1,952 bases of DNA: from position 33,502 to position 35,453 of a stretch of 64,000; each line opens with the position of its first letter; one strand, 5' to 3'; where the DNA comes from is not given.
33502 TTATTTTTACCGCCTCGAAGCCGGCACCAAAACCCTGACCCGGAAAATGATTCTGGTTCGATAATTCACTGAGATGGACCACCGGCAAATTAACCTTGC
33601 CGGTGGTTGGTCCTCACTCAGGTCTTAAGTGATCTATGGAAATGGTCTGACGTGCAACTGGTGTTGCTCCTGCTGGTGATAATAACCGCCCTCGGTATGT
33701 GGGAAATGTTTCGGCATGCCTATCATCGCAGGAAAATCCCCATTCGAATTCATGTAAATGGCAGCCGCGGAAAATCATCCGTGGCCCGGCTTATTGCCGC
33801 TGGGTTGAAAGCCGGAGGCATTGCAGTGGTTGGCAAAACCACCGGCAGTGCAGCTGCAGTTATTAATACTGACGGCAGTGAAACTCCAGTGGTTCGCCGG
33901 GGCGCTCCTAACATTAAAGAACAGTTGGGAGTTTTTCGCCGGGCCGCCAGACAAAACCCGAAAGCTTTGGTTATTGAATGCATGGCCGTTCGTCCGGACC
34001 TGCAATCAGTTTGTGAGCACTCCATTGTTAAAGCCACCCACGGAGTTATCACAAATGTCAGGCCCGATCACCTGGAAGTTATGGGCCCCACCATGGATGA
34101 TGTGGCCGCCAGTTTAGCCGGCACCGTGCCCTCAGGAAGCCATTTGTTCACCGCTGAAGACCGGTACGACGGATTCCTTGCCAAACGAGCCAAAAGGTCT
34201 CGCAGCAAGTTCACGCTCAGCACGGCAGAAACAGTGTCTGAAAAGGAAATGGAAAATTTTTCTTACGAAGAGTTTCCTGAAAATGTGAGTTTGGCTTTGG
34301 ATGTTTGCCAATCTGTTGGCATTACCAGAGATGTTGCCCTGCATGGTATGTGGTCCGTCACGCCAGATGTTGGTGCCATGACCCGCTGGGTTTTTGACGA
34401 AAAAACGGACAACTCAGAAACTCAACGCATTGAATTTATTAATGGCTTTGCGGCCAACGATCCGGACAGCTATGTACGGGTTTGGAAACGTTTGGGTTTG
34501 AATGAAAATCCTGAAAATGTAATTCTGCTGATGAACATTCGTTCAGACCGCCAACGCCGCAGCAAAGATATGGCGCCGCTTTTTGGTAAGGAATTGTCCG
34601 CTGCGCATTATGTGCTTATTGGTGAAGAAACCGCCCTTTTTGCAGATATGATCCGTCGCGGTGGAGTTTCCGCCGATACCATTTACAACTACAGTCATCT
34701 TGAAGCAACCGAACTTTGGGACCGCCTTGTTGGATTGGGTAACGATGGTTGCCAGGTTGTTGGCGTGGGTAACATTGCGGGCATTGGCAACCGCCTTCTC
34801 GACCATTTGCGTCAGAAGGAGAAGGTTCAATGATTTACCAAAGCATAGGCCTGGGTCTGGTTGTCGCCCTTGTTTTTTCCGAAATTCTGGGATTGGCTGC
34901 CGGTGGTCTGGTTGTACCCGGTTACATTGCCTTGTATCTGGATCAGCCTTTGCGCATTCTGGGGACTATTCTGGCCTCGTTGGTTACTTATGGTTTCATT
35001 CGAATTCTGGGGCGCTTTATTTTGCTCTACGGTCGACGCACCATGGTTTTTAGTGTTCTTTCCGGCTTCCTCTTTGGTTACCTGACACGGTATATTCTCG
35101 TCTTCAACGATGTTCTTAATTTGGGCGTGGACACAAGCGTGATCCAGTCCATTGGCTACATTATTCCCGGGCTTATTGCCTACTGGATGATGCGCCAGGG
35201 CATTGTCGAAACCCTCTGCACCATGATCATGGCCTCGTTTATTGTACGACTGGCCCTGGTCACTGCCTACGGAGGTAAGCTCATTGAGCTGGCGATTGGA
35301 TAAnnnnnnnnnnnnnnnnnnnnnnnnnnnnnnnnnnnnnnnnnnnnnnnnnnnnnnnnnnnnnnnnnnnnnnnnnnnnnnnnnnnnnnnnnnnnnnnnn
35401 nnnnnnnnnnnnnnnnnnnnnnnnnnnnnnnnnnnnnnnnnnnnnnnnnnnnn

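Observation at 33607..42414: Six-gene coupled operon linking poly-gamma-glutamate synthase (PgsB/PgsC) to an outer-membrane barrel, a propeller/FGE-fold lipoprotein and a membrane acyltransferase: candidate diderm gamma-PGA synthesis-export-modification machine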

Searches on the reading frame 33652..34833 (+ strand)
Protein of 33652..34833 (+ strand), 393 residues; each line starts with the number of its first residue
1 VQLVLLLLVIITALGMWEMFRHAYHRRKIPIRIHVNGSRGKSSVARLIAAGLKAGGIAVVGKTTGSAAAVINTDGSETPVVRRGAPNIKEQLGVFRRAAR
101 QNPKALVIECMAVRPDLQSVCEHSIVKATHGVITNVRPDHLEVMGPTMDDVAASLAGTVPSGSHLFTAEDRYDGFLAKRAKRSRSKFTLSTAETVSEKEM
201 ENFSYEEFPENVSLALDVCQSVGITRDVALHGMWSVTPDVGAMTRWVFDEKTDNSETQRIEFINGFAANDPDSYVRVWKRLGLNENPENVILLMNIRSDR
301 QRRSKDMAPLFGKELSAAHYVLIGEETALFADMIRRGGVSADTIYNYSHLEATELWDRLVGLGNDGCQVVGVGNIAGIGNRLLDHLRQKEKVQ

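Call 3: search_protein_families(library=pfam, proteins=[window:33652-34833:+], max_evalue=0.01)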
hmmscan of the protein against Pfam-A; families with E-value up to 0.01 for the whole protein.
window:33652-34833:+ (393 aa): 1 family
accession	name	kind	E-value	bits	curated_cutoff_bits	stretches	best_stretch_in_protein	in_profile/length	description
PF08245.18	Mur_ligase_M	-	5.3e-11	43.3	24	1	35-214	1-168/200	Mur ligase middle domain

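Call 4: search_protein_families(library=ncbifam, proteins=[window:33652-34833:+], max_evalue=0.01)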
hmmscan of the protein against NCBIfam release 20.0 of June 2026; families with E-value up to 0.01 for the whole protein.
window:33652-34833:+ (393 aa): 6 families
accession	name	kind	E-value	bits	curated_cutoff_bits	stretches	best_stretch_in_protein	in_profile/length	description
TIGR04012.1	poly_gGlu_PgsB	equivalog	2.2e-126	421.6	222.7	1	3-386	2-380/380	poly-gamma-glutamate synthase PgsB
TIGR01499.1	folC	subfamily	6.6e-09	35.6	162.65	1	125-212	130-219/400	bifunctional protein FolC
NF008896.0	PRK11929.1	equivalog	0.00041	18.3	1023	1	18-204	596-761/965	bifunctional UDP-N-acetylmuramoyl-L-alanyl-D-glutamate--2,6-diaminopimelate ligase MurE/UDP-N-acetylmuramoyl-tripeptide--D-alanyl-D-alanine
TIGR02068.2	cya_phycin_syn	equivalog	0.00077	17.6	850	0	22-68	472-516/862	cyanophycin synthetase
NF047860.1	Tet-DihydfolSynFolCMyb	equivalog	0.00092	18.2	700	0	125-170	178-223/468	bifunctional tetrahydrofolate synthase/dihydrofolate synthase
TIGR01087.1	murD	equivalog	0.0077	15.4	211.95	0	33-73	107-149/441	UDP-N-acetylmuramoyl-L-alanine--D-glutamate ligase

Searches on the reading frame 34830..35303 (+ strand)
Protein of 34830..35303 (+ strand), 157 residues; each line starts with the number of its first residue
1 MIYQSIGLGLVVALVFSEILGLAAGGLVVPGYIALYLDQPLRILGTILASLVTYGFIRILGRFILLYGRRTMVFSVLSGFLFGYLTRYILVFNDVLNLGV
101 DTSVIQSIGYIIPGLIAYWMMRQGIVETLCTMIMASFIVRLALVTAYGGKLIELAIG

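Call 3: search_protein_families(library=pfam, proteins=[window:34830-35303:+], max_evalue=0.01)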
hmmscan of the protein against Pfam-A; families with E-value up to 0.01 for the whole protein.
window:34830-35303:+ (157 aa): 1 family
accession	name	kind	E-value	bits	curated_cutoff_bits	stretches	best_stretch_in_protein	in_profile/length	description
PF14102.11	Caps_synth_CapC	-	1.4e-32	113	27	1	8-129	1-119/119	Capsule biosynthesis CapC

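Call 4: search_protein_families(library=ncbifam, proteins=[window:34830-35303:+], max_evalue=0.01)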
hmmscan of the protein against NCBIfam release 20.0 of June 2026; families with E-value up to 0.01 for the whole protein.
window:34830-35303:+ (157 aa): 1 family
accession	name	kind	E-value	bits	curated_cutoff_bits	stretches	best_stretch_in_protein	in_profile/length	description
TIGR04011.1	poly_gGlu_PgsC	equivalog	1.2e-34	119.5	96.45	1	6-139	1-131/132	poly-gamma-glutamate biosynthesis protein PgsC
